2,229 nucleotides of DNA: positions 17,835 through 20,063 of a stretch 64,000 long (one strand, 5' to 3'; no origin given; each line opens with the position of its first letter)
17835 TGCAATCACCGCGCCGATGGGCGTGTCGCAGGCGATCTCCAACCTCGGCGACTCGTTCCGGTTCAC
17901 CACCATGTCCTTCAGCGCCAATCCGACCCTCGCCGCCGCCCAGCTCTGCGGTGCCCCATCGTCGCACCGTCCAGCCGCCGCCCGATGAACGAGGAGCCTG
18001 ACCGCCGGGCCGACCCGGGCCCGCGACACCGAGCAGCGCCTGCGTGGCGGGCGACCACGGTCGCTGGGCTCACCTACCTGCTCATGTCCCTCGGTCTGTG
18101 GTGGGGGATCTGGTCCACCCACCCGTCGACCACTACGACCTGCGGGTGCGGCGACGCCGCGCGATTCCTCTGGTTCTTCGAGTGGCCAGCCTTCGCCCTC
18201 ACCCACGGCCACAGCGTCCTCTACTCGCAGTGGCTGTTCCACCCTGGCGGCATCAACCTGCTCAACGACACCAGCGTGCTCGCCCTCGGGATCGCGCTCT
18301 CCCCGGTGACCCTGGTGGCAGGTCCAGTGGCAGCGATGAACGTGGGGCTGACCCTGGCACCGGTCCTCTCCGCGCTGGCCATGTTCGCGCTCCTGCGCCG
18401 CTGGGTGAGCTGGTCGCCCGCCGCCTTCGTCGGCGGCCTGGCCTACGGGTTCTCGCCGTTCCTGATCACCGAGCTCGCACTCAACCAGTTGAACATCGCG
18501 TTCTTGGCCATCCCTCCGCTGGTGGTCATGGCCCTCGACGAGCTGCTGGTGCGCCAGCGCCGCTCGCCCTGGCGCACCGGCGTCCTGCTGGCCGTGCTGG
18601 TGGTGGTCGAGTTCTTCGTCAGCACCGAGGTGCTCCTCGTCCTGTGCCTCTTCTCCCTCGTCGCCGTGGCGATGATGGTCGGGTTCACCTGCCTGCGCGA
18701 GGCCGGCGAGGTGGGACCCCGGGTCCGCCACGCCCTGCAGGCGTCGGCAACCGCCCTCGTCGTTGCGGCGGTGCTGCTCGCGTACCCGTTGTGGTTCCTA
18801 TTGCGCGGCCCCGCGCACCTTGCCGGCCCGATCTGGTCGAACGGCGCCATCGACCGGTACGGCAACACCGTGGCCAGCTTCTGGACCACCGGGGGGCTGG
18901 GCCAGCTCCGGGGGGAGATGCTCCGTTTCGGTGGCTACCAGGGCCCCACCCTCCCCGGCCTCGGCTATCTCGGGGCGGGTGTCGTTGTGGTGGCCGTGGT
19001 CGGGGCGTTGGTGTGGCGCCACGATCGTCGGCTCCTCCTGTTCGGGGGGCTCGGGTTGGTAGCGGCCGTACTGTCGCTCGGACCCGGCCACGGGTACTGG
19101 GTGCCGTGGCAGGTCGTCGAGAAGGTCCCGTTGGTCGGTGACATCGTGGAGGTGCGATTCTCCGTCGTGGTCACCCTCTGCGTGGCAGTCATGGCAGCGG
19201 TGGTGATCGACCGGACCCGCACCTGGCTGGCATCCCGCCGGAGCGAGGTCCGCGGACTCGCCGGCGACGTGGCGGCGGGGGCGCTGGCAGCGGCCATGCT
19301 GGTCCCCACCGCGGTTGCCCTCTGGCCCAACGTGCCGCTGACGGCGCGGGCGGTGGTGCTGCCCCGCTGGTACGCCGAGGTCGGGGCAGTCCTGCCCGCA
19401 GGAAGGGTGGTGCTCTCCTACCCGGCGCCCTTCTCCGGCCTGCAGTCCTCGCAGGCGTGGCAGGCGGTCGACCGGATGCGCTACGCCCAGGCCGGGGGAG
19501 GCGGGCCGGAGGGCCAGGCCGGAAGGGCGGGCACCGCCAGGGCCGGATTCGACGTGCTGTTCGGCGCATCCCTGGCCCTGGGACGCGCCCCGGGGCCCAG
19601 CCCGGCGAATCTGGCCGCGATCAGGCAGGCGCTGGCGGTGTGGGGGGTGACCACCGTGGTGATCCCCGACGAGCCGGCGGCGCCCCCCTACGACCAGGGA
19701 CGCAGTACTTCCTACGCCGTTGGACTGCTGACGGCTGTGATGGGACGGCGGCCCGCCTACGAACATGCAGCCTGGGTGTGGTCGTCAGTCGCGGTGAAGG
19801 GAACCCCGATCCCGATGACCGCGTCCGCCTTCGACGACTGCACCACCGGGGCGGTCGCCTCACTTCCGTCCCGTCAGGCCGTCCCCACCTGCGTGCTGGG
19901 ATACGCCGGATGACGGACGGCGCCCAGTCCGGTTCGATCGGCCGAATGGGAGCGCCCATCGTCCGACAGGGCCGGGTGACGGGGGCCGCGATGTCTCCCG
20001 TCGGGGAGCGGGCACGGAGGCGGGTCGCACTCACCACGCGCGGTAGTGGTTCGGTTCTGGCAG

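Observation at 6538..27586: Six clustered paralogues of an unassigned polytopic membrane-protein family with an invariant T-C-x-C-x-D motif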

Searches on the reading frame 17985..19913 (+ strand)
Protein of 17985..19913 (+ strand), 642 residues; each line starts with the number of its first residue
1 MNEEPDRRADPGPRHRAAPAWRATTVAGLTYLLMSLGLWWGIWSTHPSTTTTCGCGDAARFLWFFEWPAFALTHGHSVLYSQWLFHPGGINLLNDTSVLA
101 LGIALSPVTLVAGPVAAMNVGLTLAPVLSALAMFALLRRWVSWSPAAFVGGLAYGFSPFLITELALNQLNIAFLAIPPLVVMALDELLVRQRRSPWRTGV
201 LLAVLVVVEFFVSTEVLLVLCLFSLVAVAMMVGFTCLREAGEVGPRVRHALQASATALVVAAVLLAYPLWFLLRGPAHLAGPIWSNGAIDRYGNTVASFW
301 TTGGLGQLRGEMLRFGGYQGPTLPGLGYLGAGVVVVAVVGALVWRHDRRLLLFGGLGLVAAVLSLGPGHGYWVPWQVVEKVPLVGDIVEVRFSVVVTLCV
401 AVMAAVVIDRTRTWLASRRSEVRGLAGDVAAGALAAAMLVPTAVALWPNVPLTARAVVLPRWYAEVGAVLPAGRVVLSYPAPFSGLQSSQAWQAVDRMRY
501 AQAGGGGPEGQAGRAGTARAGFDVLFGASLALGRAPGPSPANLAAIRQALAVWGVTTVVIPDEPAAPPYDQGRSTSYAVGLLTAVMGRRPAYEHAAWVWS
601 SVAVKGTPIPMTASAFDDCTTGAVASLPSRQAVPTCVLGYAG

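Call 5: search_protein_families(library=pfam, proteins=[window:17985-19913:+], max_evalue=1)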
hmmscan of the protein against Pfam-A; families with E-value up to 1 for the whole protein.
window:17985-19913:+ (642 aa): 0 families

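Call 6: search_protein_families(library=ncbifam, proteins=[window:17985-19913:+], max_evalue=1)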
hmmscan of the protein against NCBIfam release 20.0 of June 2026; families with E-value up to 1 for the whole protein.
window:17985-19913:+ (642 aa): 1 family
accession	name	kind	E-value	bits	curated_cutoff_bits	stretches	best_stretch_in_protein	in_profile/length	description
NF047440.1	LA3751_2_3_fam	subfamily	0.99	8.1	200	0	112-228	89-208/460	LA_3751/LA_3752 family putative glycosyltransferase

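Call 11: find_homologous_proteins(query=window:17985-19913:+, max_evalue=0.001)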
Query window:17985-19913:+ (642 aa): 1045 proteins with E <= 0.001 among 8000 candidates; the best 120 are listed.
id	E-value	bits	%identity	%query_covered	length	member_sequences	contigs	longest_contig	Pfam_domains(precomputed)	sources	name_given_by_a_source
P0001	0.0e+0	1417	100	100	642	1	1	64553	-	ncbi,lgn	-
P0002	0.0e+0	1040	73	100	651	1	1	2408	-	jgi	jgi:hypothetical protein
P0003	0.0e+0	1032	75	99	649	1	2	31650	-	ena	-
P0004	0.0e+0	1029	74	97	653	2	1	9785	-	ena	-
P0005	0.0e+0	1023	72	100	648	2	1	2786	-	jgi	jgi:hypothetical protein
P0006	0.0e+0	1010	72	97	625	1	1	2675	-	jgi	jgi:hypothetical protein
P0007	1.0e-297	1007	72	97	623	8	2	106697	-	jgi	jgi:hypothetical protein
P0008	6.4e-295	998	72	97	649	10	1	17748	-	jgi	jgi:hypothetical protein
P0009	3.7e-294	995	72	98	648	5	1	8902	PF02516.21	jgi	jgi:hypothetical protein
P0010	5.7e-292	988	71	97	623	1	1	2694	-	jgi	jgi:hypothetical protein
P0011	1.7e-291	987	72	95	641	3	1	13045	-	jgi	jgi:hypothetical protein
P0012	2.0e-290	983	70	99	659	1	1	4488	PF02516.21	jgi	jgi:hypothetical protein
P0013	2.9e-290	983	72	96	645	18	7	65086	-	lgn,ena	-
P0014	8.6e-290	981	70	98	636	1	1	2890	PF02516.21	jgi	jgi:hypothetical protein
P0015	8.3e-289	978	71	97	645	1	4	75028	-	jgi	jgi:hypothetical protein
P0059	1.7e-252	858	63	99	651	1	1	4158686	-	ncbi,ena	-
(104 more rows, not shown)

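Call 24: predict_structure(alignment_id=A2)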
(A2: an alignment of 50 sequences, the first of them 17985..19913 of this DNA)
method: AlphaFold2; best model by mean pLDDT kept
length: 642 residues; sequences in the alignment: 50
mean_pLDDT: 86.0   pTM: 0.88
mean pLDDT of the five models: 86.0, 85.2, 83.3, 82.4, 79.8
residues with pLDDT >= 90: 339; 70-90: 231; 50-70: 47; < 50: 25
segments of 3 or more residues with pLDDT < 50: 1-16, 285-290
pLDDT, mean of each block of 10 residues (from residue 1): 44 52 94 96 89 71 90 89 70 72 94 94 96 97 96 96 88 95 94 95 96 90 94 87 83 95 90 66 43 82 74 78 89 95 95 96 80 71 76 95 97 85 81 95 92 86 90 89 78 83 68 78 89 90 95 93 83 92 97 95 91 94 87 95 74
secondary structure, 60 per line:
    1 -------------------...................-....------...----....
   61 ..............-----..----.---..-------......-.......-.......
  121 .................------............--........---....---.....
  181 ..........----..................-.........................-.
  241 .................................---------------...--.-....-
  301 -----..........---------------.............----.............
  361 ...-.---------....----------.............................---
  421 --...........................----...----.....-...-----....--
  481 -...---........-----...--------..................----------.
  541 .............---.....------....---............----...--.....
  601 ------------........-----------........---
elements in order: H20-38 H40-43 E50-52 H57-74 H99-104 H106-112 H114-137 H144-155 H158-165 H169-172 H176-190 H195-212 H214-238 H240-273 H296-299 H306-315 H331-343 H348-363 H375-378 H389-417 H423-449 E454-456 H461-465 E475-478 H488-495 E501-503 H512-529 H540-553 E557-561 H568-571 H575-586 E591-593 E596-600 H613-620 H632-639

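Call 26: fold_search(model_id=the predicted structure, library=pdb)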
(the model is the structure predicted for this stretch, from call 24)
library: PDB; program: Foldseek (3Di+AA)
matches with E <= 10: 318; with E <= 0.001: 18
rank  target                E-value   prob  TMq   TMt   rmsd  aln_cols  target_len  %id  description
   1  7e9s_A                2.4e-06  1.00  0.46  0.36  10.8       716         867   12  Archaeal oligosaccharyltransferase AglB from Archaeoglobus fulgidus in complex with an inhibitory peptide and a dolich (released 2021-09-08)
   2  6w98_A                2.6e-06  1.00  0.52  0.28   7.4       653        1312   16  Single-Particle Cryo-EM Structure of Arabinofuranosyltransferase AftD from Mycobacteria (released 2020-05-13)
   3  3wak                  2.6e-06  1.00  0.44  0.35   9.4       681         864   14  Crystal structure of the Archaeoglobus fulgidus oligosaccharyltransferase (O29867_ARCFU) in the apo form (released 2013-10-30)
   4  7oci_F                5.8e-06  1.00  0.46  0.46  12.3       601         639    9  Cryo-EM structure of yeast Ost6p containing oligosaccharyltransferase complex (released 2022-02-16)
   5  3rce_A                1.4e-05  1.00  0.47  0.45   8.2       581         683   10  Bacterial oligosaccharyltransferase PglB (released 2011-06-15)
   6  7zlh_A                2.0e-05  1.00  0.41  0.41  11.8       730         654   11  Cryo-EM structure of C-mannosyltransferase CeDPY19, in apo state, bound to CMT2-Fab and anti-Fab nanobody (released 2023-01-11)
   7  7zli_A                2.6e-05  1.00  0.42  0.41  12.2       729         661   12  Cryo-EM structure of C-mannosyltransferase CeDPY19, in complex with Dol25-P-Man and bound to CMT2-Fab and anti-Fab nan (released 2023-01-11)
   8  5ezm                  3.5e-05  1.00  0.44  0.51  12.3       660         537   13  Crystal Structure of ArnT from Cupriavidus metallidurans in the apo state (released 2016-02-17)
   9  6wby                  5.3e-05  1.00  0.47  0.27   9.8       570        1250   16  Single-Particle Cryo-EM Structure of Arabinofuranosyltransferase AftD from Mycobacteria, Mutant R1389S Class 2 (released 2020-05-13)
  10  5ogl_A                6.0e-05  1.00  0.48  0.44  11.3       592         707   10  Structure of bacterial oligosaccharyltransferase PglB in complex with an acceptor peptide and an lipid-linked oligosac (released 2017-10-25)
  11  6ftg_5                6.8e-05  1.00  0.49  0.49   8.3       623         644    9  Subtomogram average of OST-containing ribosome-translocon complexes from canine rough microsomal membranes (released 2018-03-21)
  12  8b6l_I                7.5e-05  1.00  0.51  0.48   7.5       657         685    9  Subtomogram average of the human Sec61-TRAP-OSTA-translocon (released 2022-12-07)
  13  6gxc_A                1.0e-04  1.00  0.45  0.41   9.3       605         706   10  Bacterial oligosaccharyltransferase PglB in complex with an inhibitory peptide and a reactive lipid-linked oligosaccha (released 2018-11-14)
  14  8if8_C                1.0e-04  1.00  0.45  0.48  11.2       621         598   11  Arabinosyltransferase AftA (released 2023-05-31)
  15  3waj                  1.2e-04  1.00  0.41  0.35   9.9       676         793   12  Crystal structure of the Archaeoglobus fulgidus oligosaccharyltransferase (O29867_ARCFU) complex with Zn and sulfate (released 2013-10-30)
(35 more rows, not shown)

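Call 32: find_related_loci(query=A2, collection=genome_contigs, flank=10000)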
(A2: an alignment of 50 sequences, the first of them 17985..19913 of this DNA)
Query A2 (642 aa) in genome_contigs; peptide patterns used: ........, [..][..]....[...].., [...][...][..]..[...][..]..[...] (x = any residue, [..] = any of these).
598 stretches matched a pattern (row limit reached: there are more); 444 encode a relative of the query (tblastn E <= 1e-3); the best 80 are kept; 68 distinct loci.
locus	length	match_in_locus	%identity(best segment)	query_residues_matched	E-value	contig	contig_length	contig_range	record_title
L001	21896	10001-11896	70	10-641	0e+0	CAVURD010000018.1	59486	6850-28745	MAG: uncultured Acidimicrobiaceae bacterium isolate MFD00731.bin.2.91 genome assembly, contig: contig_49521, whole genom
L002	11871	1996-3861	72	21-642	0e+0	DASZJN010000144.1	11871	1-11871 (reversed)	MAG TPA_asm: Acidimicrobiales bacterium isolate SMAG_U6630 k141_5400182, whole genome shotgun sequence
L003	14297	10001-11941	66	1-638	0e+0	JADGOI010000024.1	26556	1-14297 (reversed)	MAG: Acidimicrobiales bacterium isolate Chersky.4_46 contig-100_294, whole genome shotgun sequence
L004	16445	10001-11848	70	22-638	0e+0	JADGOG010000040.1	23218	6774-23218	MAG: Acidimicrobiales bacterium isolate Chersky.37_4 contig-100_194, whole genome shotgun sequence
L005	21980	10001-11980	64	1-642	0e+0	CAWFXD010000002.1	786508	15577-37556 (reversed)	MAG: uncultured Acidimicrobiaceae bacterium isolate MFD09286.bin.1.20 genome assembly, contig: contig_36409, whole genom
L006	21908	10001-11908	67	5-642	0e+0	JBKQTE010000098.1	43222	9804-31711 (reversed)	MAG: Acidimicrobiales bacterium isolate MHr1A1B1C__bin_83 MHr1A1B1C_000000289372, whole genome shotgun sequence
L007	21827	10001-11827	67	22-641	0e+0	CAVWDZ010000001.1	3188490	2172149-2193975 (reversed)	MAG: uncultured Acidimicrobiaceae bacterium isolate MFD09286.bin.1.60 genome assembly, contig: contig_32399, whole genom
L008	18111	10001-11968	64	1-638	0e+0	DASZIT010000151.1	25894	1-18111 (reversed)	MAG TPA_asm: Acidimicrobiales bacterium isolate SMAG_U6609 k141_1947128, whole genome shotgun sequence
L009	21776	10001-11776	68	39-641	0e+0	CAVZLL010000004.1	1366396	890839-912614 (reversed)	MAG: uncultured Acidimicrobiaceae bacterium isolate MFD02248.bin.1.43 genome assembly, contig: contig_3633, whole genome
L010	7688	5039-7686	63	7-641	0e+0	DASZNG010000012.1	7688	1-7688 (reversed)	MAG TPA_asm: Acidimicrobiales bacterium isolate SMAG_U5912 k141_2480196, whole genome shotgun sequence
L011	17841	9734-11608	65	8-638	0e+0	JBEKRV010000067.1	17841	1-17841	MAG: Acidimicrobiales bacterium isolate SPRUCE 519 SPRUCE_519_67, whole genome shotgun sequence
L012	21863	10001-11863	66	5-641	0e+0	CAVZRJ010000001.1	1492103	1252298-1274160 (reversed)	MAG: uncultured Acidimicrobiaceae bacterium isolate MFD05705.bin.1.211 genome assembly, contig: contig_25841, whole geno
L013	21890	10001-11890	63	6-638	0e+0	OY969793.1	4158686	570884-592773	MAG: uncultured Acidimicrobiales bacterium isolate MFD09671.bin.c.2 genome assembly, chromosome: 1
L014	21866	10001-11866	64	31-642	0e+0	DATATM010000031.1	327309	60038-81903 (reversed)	MAG TPA_asm: Acidimicrobiales bacterium isolate SMAG_U5546 k141_858388, whole genome shotgun sequence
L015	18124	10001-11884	62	12-641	0e+0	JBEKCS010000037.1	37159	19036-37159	MAG: Acidimicrobiales bacterium isolate SPRUCE 165 SPRUCE_165_37, whole genome shotgun sequence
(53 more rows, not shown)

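Call 59: find_encoding_contigs(protein=P0001, flank=10000, max_places=3)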
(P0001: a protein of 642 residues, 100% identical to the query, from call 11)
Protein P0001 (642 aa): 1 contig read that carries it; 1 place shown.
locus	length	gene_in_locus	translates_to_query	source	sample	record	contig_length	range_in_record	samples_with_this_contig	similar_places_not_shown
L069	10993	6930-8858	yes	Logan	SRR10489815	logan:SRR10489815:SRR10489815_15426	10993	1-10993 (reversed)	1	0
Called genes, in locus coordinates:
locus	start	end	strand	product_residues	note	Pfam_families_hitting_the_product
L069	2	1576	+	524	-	?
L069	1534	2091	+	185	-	-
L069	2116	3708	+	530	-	-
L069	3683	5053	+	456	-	PF01757:Acyl_transf_3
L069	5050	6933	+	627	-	PF26371:AftB_C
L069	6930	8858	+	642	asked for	-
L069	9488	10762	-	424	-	PF13784:Fic_N, PF02661:Fic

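Call 60: find_encoding_contigs(protein=P0059, flank=10000, max_places=2)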
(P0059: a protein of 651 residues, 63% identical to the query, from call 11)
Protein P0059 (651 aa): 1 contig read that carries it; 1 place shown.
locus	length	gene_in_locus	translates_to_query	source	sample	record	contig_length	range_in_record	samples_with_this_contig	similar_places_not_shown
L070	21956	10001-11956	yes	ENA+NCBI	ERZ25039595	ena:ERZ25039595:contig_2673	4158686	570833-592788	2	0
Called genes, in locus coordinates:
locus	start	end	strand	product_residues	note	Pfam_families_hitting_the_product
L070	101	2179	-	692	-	-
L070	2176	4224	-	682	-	-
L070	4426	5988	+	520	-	PF01757:Acyl_transf_3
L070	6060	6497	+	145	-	-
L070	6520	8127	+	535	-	-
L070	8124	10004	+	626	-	PF26371:AftB_C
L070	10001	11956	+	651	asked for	-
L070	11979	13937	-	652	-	PF01757:Acyl_transf_3, PF19040:SGNH, PF04311:DUF459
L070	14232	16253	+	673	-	-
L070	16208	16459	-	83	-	-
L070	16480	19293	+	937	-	PF01757:Acyl_transf_3, PF19040:SGNH, PF04311:DUF459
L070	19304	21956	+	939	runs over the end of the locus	PF01757:Acyl_transf_3, PF19040:SGNH, PF04311:DUF459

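Call 69: list_cluster_members(proteins=[window:17985-19910:+, window:8538-10499:-, window:10652-12628:+, window:23406-25433:+])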
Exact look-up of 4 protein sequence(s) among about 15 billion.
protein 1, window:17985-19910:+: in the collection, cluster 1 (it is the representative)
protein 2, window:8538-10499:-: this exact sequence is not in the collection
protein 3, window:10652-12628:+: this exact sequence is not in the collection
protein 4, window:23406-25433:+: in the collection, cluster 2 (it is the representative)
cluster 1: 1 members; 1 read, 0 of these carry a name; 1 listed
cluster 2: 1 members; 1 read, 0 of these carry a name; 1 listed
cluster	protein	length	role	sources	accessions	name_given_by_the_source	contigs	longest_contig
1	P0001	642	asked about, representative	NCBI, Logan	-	-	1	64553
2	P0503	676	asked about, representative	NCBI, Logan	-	-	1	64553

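Call 82: search_protein_families(library=pfam, alignment_id=A2, max_evalue=1)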
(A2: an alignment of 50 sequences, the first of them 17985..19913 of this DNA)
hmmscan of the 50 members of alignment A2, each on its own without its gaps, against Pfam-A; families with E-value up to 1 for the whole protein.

A. member 1, window:17985-19913:+ (642 aa): 0 families

B. families by the number of members that match (of 50 scanned): 19 families
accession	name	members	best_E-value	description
PF02516.20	STT3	27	1.2e-05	Oligosaccharyl transferase STT3, N-terminal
PF09586.16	YfhO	10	3.4e-05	Bacterial membrane protein YfhO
PF11992.13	TgpA_N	5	1.4e-05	TgpA N-terminal domain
PF10131.15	PTPS_related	5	0.0022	6-pyruvoyl-tetrahydropterin synthase related domain; membrane protein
PF09852.15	DUF2079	4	0.0046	Predicted membrane protein (DUF2079)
PF16672.11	LAMTOR5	2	0.026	Ragulator complex protein LAMTOR5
PF17576.7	DUF5480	2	0.054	Family of unknown function (DUF5480)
PF19510.5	DUF6044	2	0.068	Protein of unknown function (DUF6044)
PF03208.24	PRA1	1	0.017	PRA1 family protein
PF06305.16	LapA_dom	1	0.027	Lipopolysaccharide assembly protein A domain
PF06638.16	Strabismus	1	0.032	Strabismus protein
PF20712.2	CyanoTRADDas_TM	1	0.044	Cyanobacterial TRADD-N associated 2-Transmembrane domain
PF20971.2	MASE12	1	0.14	MASE12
PF05875.18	Ceramidase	1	0.16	Ceramidase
PF15110.11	TMEM141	1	0.2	TMEM141 protein family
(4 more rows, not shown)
